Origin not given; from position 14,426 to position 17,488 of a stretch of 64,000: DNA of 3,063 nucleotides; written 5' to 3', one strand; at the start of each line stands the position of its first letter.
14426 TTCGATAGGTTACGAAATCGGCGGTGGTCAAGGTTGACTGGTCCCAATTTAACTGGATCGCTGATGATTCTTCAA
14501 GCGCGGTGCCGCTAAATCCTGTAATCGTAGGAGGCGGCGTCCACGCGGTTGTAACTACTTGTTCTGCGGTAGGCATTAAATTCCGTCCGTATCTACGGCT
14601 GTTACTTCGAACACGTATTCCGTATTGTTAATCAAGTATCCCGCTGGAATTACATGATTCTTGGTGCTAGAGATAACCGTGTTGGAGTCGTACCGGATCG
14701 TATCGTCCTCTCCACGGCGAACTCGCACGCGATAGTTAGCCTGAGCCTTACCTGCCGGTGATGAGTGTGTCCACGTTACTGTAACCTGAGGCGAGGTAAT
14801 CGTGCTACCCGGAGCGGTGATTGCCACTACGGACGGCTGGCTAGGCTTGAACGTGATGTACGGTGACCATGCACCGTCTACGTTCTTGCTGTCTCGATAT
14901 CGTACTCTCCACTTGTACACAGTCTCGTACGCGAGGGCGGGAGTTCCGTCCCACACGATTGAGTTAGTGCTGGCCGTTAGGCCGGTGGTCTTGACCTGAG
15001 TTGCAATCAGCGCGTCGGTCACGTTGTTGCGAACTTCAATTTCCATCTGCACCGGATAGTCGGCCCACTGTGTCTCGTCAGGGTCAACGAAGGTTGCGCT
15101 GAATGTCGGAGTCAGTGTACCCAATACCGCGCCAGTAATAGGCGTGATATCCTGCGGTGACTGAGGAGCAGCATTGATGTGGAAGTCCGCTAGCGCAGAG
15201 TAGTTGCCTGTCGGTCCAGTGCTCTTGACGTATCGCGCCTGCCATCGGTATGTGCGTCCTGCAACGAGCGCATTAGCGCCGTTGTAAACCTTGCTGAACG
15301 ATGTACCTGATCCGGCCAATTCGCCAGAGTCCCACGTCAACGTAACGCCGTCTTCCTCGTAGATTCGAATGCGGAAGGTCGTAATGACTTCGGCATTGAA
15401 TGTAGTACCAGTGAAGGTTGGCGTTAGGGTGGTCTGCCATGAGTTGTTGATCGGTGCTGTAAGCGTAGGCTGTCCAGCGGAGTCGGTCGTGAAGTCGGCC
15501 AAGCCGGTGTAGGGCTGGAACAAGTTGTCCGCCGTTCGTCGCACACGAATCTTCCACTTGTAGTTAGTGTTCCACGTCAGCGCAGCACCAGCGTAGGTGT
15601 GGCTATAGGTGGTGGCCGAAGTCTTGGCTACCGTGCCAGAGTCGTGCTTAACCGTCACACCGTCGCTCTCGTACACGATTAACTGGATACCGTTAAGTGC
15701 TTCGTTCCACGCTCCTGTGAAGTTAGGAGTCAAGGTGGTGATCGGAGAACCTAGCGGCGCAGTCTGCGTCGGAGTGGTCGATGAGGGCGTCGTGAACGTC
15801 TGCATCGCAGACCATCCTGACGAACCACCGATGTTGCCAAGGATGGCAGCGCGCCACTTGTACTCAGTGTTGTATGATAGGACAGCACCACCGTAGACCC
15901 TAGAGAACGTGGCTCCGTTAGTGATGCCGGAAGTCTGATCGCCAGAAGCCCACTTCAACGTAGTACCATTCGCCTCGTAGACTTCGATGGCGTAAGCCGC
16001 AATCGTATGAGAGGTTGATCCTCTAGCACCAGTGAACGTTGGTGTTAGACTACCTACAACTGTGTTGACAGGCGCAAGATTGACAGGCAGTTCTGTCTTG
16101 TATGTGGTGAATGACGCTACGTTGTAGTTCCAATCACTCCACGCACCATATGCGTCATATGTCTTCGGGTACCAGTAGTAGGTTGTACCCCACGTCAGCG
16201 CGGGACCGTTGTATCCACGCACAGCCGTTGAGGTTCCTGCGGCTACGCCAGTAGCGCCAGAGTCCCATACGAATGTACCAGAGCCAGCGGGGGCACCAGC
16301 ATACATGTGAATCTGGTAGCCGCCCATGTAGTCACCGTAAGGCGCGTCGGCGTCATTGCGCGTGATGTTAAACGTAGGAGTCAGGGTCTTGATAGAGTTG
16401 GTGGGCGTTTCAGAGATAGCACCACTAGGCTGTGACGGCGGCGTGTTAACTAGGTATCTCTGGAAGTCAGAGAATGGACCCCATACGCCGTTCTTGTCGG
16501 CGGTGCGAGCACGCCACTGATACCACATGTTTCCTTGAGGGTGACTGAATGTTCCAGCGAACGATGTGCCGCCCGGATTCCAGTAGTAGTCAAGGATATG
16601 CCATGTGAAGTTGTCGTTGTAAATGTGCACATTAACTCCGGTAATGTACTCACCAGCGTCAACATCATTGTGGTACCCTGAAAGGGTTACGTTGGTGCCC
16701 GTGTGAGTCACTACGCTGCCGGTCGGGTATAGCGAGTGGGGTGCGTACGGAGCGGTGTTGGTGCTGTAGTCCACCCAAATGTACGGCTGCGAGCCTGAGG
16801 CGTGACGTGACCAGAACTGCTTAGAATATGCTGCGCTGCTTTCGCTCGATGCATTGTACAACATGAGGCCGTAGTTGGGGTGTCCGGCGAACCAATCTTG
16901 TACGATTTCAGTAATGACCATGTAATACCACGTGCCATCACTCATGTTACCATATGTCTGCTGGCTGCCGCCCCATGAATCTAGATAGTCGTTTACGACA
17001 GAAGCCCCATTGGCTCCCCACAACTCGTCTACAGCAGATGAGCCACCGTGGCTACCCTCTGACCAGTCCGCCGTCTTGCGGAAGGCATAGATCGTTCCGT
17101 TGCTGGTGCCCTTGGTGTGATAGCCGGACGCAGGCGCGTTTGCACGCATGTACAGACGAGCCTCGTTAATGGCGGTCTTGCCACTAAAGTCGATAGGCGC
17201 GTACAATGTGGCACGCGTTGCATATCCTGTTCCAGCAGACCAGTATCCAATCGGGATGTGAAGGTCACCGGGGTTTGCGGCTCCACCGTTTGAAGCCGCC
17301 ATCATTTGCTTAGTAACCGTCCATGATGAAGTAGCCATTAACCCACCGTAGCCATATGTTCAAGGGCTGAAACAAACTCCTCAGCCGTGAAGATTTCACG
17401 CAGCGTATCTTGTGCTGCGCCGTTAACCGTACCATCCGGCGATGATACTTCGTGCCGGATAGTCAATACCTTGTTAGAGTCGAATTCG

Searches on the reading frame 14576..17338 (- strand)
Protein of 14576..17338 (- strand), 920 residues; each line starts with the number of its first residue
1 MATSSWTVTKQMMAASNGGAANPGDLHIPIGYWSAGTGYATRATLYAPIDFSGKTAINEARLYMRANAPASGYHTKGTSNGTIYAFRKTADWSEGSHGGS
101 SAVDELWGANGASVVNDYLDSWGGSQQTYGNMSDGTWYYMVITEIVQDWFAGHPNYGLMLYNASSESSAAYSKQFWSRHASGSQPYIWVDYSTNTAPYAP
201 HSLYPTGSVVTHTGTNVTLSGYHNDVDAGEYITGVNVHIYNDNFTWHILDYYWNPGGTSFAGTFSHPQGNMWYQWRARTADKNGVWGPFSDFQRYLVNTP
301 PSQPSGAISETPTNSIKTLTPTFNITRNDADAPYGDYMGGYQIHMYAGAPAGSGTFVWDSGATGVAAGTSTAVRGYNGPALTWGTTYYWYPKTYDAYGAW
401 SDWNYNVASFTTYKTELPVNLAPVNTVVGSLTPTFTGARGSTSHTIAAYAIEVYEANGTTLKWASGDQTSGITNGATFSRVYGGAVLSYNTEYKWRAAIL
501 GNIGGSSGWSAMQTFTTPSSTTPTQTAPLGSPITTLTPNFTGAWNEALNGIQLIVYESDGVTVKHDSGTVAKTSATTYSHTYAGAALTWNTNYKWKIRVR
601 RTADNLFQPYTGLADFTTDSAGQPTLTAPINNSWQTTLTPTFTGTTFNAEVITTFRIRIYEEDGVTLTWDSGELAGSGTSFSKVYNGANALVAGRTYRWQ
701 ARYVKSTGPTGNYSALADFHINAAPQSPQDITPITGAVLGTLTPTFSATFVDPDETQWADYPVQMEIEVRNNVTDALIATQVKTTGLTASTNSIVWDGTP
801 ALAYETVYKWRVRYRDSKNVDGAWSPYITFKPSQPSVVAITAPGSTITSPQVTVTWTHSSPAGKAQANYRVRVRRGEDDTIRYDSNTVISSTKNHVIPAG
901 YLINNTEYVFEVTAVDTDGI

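Call 11: search_protein_families(library=phrogs, proteins=[window:14576-17338:-], max_evalue=0.001)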
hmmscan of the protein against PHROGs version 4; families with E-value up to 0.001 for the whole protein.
window:14576-17338:- (920 aa): 1 family
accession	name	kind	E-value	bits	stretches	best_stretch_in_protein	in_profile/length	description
phrog_5287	-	tail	5e-11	42.3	1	691-918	380-598/843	minor tail protein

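Call 12: search_protein_families(library=pfam, proteins=[window:14576-17338:-], max_evalue=0.001)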
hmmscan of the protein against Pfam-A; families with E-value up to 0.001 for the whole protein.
window:14576-17338:- (920 aa): 2 families
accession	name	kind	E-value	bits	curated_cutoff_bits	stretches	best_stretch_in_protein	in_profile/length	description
PF25788.1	Ig_Rha78A_N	-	5.9e-34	116.9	27.4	3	846-919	14-88/105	Rha78A-like, N-terminal immunoglobulin domain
PF00041.27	fn3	-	8.5e-05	23.1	25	1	845-919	9-73/84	Fibronectin type III domain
